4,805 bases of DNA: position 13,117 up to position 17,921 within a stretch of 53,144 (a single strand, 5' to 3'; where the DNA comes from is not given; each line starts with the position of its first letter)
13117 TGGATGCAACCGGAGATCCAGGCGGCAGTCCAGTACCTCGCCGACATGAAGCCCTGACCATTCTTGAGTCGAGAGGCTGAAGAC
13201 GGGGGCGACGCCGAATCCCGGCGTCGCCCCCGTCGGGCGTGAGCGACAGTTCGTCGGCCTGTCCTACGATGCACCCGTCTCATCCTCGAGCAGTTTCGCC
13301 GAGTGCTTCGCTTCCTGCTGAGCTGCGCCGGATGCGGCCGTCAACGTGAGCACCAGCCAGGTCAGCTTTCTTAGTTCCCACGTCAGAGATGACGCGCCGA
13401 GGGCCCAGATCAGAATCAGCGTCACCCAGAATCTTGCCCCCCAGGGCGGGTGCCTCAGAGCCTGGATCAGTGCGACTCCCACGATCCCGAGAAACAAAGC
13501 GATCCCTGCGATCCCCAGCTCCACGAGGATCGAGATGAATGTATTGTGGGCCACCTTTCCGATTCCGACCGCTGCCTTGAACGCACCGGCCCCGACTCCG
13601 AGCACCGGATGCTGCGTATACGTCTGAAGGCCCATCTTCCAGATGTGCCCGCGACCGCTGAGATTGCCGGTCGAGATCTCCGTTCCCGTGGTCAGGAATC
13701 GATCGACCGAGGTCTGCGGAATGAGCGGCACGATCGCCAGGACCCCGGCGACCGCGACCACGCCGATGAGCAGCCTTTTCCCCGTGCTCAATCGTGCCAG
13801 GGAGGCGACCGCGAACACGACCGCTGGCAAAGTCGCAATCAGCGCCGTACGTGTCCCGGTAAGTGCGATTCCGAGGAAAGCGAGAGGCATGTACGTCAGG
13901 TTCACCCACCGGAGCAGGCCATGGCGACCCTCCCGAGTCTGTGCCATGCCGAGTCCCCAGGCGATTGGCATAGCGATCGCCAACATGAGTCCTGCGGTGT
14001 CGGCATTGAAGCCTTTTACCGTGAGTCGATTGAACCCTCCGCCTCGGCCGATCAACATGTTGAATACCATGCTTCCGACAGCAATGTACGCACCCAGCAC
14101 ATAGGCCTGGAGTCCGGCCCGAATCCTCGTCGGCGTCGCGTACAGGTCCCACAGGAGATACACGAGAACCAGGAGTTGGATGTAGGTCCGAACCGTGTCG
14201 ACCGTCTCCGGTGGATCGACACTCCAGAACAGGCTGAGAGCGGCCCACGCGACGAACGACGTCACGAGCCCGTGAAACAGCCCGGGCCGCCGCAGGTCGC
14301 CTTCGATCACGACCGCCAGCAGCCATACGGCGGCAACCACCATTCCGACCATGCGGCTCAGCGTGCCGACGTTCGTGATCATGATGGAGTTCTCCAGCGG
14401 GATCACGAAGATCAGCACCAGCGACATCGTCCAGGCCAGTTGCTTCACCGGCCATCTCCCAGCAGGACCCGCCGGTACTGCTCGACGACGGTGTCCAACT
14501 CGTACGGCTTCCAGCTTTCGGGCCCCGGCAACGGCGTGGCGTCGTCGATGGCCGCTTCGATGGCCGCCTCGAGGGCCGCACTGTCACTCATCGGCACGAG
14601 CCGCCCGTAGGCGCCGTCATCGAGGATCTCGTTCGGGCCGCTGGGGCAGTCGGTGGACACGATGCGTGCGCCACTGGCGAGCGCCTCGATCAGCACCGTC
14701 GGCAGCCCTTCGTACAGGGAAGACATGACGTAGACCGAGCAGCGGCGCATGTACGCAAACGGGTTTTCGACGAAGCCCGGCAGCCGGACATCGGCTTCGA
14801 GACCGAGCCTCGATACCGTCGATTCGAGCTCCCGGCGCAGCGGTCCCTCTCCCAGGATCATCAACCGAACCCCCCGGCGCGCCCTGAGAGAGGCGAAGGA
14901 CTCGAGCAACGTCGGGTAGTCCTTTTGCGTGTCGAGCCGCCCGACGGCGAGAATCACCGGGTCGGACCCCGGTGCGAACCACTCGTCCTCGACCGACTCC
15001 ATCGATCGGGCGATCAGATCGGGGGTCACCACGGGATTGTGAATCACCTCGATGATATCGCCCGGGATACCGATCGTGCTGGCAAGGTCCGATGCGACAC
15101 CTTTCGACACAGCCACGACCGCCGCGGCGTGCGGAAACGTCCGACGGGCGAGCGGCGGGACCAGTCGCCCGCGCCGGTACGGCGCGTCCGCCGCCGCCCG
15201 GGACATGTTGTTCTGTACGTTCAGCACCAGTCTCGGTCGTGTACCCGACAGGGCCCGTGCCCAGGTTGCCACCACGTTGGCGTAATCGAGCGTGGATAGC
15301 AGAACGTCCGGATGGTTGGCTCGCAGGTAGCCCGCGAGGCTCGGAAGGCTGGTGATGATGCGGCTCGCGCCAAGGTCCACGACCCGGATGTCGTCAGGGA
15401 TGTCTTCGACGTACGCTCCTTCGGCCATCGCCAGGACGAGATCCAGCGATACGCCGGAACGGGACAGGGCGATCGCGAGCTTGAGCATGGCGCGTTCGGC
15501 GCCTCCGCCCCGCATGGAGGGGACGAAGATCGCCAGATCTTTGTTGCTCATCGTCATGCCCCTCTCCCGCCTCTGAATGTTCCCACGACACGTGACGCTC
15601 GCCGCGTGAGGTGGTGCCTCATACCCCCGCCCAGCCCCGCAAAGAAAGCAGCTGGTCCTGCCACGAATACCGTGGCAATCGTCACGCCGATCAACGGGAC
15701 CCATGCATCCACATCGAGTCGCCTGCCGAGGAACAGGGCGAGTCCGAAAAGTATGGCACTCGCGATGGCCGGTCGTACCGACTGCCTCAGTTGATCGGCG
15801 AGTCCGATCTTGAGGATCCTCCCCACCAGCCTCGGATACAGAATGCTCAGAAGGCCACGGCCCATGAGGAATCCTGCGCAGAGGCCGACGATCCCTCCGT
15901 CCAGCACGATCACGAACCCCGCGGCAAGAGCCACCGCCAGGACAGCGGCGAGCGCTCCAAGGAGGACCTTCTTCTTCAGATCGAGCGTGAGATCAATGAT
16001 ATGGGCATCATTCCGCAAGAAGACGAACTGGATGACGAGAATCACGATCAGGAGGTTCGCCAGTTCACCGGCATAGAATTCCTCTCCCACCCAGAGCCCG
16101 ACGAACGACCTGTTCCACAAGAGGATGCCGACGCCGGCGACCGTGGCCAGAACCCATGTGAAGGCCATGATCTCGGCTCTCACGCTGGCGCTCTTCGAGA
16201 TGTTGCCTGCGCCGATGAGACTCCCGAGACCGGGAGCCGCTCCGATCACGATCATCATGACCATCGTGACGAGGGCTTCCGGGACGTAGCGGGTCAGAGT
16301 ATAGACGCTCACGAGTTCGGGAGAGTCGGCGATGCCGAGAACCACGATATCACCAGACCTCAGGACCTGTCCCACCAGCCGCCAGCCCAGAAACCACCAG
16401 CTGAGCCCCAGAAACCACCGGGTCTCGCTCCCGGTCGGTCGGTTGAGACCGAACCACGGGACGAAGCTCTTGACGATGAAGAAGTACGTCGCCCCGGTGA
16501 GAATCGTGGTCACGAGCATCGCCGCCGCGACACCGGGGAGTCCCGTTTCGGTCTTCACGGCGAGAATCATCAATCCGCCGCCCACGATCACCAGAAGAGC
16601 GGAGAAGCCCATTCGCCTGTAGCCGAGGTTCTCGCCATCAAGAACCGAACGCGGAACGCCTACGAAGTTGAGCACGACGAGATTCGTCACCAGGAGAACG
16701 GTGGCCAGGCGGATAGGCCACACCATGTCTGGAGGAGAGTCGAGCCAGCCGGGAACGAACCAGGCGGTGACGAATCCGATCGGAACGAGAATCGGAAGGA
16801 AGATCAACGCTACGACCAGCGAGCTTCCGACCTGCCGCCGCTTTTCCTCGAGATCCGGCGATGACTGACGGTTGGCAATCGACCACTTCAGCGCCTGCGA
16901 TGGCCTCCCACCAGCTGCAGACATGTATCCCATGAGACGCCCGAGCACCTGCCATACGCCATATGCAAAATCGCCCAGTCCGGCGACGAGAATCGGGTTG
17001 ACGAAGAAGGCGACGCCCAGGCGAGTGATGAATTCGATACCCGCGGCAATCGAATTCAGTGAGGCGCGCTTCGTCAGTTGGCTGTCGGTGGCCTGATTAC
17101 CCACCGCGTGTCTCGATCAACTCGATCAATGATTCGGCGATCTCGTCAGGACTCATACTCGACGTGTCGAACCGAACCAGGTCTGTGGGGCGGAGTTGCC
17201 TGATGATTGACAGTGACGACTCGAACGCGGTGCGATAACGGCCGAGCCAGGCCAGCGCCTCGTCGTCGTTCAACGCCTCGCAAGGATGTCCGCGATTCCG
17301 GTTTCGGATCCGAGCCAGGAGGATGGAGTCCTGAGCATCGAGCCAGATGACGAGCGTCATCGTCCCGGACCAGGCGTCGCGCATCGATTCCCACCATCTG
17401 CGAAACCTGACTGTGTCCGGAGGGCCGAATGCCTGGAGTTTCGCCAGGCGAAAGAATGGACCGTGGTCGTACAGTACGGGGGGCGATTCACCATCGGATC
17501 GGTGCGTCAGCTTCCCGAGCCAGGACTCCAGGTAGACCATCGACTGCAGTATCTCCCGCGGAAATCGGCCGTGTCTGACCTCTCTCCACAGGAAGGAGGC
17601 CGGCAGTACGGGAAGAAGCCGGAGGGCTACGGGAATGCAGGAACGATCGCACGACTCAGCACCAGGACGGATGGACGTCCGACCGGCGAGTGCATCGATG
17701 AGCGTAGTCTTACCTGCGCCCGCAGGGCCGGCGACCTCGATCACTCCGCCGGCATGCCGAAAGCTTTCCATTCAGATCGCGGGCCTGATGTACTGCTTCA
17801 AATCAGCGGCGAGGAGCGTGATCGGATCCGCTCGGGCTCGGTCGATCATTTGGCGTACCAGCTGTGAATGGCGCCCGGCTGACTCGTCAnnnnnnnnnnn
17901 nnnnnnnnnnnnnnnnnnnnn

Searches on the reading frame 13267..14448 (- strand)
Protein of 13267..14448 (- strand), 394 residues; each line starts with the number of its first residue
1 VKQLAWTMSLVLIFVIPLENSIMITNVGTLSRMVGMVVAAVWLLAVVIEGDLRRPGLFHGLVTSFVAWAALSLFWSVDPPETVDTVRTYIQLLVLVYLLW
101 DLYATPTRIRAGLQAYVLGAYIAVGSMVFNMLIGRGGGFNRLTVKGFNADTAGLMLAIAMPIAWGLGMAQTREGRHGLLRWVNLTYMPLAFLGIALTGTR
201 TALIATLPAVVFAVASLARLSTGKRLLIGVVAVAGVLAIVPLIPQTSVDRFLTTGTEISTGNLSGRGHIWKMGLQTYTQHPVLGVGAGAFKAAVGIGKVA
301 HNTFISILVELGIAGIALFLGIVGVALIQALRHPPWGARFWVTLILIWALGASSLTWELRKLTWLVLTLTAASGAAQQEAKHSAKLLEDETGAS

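Call 40: search_protein_families(library=pfam, proteins=[window:13267-14448:-], max_evalue=0.001)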
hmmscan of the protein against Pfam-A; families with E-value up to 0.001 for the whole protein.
window:13267-14448:- (394 aa): 1 family
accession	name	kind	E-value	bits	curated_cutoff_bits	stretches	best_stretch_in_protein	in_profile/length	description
PF04932.20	Wzy_C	-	6.5e-16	58.9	31.7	1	189-320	5-149/149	O-Antigen ligase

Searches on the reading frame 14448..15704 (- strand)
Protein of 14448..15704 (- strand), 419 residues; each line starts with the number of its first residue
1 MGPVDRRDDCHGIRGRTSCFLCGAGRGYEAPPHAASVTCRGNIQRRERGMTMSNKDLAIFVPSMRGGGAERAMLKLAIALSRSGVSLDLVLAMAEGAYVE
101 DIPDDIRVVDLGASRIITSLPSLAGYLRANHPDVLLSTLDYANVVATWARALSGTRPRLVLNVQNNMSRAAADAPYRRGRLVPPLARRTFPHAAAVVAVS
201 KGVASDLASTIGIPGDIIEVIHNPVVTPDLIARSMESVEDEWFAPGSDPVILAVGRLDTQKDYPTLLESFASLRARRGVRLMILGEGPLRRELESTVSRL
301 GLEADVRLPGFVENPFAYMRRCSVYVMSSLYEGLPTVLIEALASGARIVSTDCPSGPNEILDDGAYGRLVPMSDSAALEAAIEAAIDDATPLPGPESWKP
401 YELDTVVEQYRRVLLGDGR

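Call 40: search_protein_families(library=pfam, proteins=[window:14448-15704:-], max_evalue=0.001)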
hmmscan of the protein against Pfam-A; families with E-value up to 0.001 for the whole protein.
window:14448-15704:- (419 aa): 5 families
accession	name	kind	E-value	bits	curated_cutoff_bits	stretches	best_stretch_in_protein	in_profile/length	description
PF13692.12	Glyco_trans_1_4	-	4.3e-32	111.8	27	1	249-388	2-142/142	Glycosyl transferases group 1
PF00534.26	Glycos_transf_1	-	2e-30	106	26.4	1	241-389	8-159/172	Glycosyl transferases group 1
PF13439.12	Glyco_transf_4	-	1.4e-17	64.7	28.5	1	67-226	2-167/170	Glycosyltransferase Family 4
PF13579.12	Glyco_trans_4_4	-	3e-13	50.8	29.7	1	67-223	1-157/158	Glycosyl transferase 4-like domain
PF20706.3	GT4-conflict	-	0.00056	19.4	26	1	188-351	142-311/385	Family 4 Glycosyltransferase in conflict systems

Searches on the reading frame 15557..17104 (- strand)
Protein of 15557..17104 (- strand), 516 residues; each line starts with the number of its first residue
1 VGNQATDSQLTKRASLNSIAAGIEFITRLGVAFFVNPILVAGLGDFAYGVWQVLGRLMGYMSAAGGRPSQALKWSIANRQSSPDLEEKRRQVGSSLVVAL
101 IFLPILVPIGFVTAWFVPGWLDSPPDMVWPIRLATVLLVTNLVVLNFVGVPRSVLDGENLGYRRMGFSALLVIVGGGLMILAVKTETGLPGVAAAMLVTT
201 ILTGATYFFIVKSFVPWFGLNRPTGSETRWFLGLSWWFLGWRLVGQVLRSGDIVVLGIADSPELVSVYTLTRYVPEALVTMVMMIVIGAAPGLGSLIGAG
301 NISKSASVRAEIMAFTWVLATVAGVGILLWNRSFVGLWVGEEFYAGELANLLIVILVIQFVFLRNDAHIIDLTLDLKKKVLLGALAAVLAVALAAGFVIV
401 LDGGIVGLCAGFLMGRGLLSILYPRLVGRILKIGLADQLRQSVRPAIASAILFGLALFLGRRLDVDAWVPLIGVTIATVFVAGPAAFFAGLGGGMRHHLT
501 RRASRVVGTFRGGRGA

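Call 40: search_protein_families(library=pfam, proteins=[window:15557-17104:-], max_evalue=0.001)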
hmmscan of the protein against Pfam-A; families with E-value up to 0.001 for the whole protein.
window:15557-17104:- (516 aa): 0 families

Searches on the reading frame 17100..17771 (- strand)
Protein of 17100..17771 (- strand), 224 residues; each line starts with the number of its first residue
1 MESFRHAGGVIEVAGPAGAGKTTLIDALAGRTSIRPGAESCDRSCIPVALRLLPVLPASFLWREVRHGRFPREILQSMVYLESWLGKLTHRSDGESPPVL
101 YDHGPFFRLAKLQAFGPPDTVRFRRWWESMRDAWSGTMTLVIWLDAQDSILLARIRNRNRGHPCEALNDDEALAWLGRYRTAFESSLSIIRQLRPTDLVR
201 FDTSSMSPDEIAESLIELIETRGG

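Call 40: search_protein_families(library=pfam, proteins=[window:17100-17771:-], max_evalue=0.001)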
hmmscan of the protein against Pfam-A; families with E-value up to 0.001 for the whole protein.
window:17100-17771:- (224 aa): 5 families
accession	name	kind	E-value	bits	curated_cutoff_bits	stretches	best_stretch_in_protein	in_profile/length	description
PF03668.21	RapZ-like_N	-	2.6e-05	24.5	25.4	1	139-221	83-156/158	RapZ-like N-terminal domain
PF13238.12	AAA_18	-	0.00013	22.9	29.4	0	11-32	1-22/128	AAA domain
PF13191.12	AAA_16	-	0.00059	20.8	32.6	0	5-48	21-66/167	AAA ATPase domain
PF13671.12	AAA_33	-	0.00059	20.6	27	0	10-31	1-22/143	AAA domain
PF13555.12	AAA_29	-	0.00059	20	27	0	8-28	23-42/61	P-loop containing region of AAA domain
